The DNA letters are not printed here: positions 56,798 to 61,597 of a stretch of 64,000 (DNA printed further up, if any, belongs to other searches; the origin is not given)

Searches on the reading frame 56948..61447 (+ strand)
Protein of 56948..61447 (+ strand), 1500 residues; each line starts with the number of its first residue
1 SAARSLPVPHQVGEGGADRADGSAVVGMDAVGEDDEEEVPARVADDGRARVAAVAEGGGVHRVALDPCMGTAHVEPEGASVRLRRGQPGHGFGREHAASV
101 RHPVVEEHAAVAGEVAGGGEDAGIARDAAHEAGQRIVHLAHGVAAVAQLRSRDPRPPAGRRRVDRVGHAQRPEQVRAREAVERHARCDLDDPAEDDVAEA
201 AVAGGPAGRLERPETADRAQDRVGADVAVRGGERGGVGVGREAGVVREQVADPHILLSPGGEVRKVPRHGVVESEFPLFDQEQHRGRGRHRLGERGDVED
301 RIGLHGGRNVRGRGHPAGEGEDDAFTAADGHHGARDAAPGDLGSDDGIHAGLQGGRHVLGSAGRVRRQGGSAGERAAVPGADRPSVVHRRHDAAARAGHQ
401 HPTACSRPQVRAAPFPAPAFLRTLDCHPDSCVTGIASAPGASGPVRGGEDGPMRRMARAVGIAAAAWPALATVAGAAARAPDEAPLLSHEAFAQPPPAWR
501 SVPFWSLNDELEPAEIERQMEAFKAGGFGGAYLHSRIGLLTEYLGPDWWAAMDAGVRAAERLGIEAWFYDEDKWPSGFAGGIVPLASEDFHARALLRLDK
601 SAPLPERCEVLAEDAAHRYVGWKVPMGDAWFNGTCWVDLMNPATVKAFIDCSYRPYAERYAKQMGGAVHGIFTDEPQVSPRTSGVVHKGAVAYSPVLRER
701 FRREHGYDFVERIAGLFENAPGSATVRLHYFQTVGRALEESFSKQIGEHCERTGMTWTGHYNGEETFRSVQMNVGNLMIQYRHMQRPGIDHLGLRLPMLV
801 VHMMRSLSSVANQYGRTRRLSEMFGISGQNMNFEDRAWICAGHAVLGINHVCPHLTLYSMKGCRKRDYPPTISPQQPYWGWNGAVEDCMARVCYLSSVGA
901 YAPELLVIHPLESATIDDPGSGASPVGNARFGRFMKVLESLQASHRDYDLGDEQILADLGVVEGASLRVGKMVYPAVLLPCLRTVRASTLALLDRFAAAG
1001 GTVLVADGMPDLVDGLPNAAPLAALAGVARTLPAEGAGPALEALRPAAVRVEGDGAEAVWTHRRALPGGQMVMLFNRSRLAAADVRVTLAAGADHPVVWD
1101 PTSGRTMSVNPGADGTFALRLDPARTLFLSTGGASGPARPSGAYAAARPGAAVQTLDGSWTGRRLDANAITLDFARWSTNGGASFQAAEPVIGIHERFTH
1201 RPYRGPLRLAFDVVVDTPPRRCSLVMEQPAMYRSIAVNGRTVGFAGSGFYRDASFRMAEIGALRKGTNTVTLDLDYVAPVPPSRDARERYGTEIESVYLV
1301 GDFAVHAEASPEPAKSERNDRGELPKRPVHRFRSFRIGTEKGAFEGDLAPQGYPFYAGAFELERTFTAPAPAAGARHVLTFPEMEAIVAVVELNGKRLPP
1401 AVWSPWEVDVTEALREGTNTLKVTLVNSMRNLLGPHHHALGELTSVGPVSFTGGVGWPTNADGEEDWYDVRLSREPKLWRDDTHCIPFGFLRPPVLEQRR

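Call 20: search_protein_families(library=pfam, proteins=[window:56948-61447:+], max_evalue=0.001)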
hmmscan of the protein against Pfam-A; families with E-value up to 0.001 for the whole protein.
window:56948-61447:+ (1500 aa): 1 family
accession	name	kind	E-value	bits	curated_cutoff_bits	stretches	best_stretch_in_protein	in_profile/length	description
PF22666.2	Glyco_hydro_2_N2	-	7.8e-05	23.2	27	1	1360-1430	50-122/167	Glycosyl hydrolase 2 galactose-binding domain-like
